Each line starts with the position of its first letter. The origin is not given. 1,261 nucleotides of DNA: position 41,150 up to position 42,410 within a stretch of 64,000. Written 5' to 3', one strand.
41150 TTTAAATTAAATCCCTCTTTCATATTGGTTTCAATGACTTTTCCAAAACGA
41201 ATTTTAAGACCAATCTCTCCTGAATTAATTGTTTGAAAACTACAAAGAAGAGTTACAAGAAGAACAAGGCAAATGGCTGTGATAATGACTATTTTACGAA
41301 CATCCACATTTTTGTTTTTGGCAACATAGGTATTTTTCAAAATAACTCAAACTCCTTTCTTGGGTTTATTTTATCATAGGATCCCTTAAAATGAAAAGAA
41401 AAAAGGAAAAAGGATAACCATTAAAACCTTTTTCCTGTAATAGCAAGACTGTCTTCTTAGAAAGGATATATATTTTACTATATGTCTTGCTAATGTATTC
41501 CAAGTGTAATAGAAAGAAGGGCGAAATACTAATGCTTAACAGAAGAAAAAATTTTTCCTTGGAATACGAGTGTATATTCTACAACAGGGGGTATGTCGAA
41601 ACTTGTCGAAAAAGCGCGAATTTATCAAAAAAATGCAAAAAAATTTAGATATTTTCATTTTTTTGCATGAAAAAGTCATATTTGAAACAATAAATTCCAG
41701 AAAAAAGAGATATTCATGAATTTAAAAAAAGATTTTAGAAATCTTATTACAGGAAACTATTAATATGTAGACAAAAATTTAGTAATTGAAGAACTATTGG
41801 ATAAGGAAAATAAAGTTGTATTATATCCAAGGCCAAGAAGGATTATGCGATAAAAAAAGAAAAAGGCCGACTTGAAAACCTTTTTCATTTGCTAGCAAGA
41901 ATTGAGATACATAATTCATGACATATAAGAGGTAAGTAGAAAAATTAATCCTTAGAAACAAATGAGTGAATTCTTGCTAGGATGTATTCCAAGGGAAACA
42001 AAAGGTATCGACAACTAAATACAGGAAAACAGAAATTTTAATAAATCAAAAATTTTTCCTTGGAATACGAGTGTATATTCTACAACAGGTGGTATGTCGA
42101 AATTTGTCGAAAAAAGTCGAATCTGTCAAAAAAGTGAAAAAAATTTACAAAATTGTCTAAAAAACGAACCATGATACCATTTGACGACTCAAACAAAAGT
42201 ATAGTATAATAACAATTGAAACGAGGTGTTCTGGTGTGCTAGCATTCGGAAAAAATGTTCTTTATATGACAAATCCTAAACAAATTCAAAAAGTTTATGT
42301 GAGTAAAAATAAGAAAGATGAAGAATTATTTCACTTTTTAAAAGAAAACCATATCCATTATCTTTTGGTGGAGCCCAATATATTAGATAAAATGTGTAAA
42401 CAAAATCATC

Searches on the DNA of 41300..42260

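Call 95: search_rna_families(source=window, start=41300, end=42260, threshold=evalue, max_evalue=1)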
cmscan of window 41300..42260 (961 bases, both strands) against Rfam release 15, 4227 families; matches with E-value up to 1: 1.
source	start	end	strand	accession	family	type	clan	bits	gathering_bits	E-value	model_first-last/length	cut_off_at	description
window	41853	41885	-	RF00489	ctRNA_p42d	Gene; antisense;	-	17.6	50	0.97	1-46/46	no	ctRNA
